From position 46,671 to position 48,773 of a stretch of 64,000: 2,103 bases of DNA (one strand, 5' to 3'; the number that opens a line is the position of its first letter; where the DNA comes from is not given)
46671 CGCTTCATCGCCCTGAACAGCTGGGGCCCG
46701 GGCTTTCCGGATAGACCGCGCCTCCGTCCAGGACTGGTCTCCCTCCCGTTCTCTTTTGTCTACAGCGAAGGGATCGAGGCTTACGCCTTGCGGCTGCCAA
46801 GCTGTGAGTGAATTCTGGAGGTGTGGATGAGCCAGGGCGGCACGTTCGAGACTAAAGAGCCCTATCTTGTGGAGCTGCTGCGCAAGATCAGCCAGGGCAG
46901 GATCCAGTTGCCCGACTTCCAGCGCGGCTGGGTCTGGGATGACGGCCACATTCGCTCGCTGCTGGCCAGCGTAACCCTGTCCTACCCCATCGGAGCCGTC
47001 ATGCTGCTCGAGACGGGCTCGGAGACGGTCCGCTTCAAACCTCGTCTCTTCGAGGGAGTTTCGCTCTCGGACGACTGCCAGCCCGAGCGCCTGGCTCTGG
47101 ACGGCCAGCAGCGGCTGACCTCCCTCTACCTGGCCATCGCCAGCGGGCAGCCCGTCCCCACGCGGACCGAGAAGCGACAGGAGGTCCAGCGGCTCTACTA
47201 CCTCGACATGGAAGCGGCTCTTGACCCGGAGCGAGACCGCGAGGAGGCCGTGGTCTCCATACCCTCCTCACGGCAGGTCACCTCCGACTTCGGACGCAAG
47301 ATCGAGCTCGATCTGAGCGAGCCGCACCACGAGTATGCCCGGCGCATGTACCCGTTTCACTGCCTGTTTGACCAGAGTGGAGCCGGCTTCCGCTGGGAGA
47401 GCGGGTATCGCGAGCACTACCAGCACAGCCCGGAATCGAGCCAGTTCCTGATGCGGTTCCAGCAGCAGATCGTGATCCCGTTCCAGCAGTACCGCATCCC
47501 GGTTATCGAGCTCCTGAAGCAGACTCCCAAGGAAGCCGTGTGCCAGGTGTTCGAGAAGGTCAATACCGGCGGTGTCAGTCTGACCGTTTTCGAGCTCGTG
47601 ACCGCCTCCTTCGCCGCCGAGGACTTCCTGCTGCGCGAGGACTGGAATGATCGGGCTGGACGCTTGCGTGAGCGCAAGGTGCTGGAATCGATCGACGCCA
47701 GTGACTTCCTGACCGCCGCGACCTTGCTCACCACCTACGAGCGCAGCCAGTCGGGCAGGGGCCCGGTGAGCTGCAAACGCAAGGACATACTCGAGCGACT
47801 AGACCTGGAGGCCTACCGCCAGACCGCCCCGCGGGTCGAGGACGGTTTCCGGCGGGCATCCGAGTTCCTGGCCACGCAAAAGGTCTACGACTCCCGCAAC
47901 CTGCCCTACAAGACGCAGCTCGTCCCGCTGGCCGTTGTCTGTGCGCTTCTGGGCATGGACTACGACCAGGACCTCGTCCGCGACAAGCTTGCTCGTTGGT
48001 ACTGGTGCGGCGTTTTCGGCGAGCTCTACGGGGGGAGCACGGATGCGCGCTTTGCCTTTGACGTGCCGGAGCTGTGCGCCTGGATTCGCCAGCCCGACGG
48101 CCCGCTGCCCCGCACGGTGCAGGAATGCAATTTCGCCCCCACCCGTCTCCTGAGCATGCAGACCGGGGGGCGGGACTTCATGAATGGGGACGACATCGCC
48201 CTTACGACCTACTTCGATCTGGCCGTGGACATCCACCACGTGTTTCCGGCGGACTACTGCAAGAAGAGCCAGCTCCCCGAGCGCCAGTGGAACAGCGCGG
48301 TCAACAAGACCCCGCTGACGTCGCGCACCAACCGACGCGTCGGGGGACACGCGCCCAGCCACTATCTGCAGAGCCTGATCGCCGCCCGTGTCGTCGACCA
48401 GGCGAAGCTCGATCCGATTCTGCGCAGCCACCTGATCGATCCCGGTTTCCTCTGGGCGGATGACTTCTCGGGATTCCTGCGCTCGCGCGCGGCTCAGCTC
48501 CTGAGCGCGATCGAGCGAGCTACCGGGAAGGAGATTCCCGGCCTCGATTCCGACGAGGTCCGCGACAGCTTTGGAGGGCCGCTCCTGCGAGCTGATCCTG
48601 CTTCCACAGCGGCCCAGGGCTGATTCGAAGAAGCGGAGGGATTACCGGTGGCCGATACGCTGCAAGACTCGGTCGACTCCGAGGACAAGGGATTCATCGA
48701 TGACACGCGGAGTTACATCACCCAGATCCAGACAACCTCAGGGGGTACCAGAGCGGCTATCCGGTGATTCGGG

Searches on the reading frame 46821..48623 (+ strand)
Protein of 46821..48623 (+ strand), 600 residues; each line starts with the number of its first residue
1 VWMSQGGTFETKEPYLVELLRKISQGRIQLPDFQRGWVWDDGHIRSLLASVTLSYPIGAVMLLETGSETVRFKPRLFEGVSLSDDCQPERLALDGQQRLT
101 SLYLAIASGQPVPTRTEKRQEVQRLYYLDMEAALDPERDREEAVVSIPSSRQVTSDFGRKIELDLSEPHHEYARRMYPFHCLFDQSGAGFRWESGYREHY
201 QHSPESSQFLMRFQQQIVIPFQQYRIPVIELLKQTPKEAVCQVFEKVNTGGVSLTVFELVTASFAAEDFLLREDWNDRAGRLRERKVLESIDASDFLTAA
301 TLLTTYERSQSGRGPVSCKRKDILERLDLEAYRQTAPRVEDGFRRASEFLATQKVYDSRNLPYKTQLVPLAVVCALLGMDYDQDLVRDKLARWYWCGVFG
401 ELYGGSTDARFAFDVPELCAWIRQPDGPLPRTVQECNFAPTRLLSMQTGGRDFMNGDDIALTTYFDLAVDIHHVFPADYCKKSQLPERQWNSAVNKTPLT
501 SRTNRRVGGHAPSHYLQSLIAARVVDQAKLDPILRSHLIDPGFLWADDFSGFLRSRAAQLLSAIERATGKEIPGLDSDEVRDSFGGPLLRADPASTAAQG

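Call 6: search_protein_families(library=padloc, proteins=[window:46821-48623:+], max_evalue=0.001)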
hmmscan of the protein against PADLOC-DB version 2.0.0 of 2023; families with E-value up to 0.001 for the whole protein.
window:46821-48623:+ (600 aa): 10 families
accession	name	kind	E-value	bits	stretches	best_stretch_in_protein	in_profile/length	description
PDLC04709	PDC-M55C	-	4.2e-24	83.1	2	16-121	17-122/554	-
PDLC04151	HEC-05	-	4.4e-16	56.7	1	17-135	29-163/600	-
PDLC04150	HEC-05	-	7.4e-13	46.2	1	18-259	12-255/583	-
PDLC03877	NsnA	-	7.8e-12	43.1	2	10-64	47-103/385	-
PDLC04153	HEC-05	-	6e-05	19.4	1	21-70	14-63/621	-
PDLC04152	HEC-05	-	7.1e-05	19.5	0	91-117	110-136/566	-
PDLC04155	HEC-06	-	0.00021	17.9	0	20-107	13-88/562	-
PDLC04157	HEC-06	-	0.00043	17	0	20-118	15-101/558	-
PDLC02786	SspE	-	0.00064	16.1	0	11-108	8-104/766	SspE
PDLC02792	SspE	-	0.00067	16.1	0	9-52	6-48/771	SspE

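Call 7: search_protein_families(library=pfam, proteins=[window:46821-48623:+], max_evalue=0.001)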
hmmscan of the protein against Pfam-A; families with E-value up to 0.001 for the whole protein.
window:46821-48623:+ (600 aa): 1 family
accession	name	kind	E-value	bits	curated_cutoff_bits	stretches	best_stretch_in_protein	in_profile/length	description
PF03235.19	GmrSD_N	-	2e-28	100.3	33.2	1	18-264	3-198/199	GmrSD restriction endonuclease, N-terminal domain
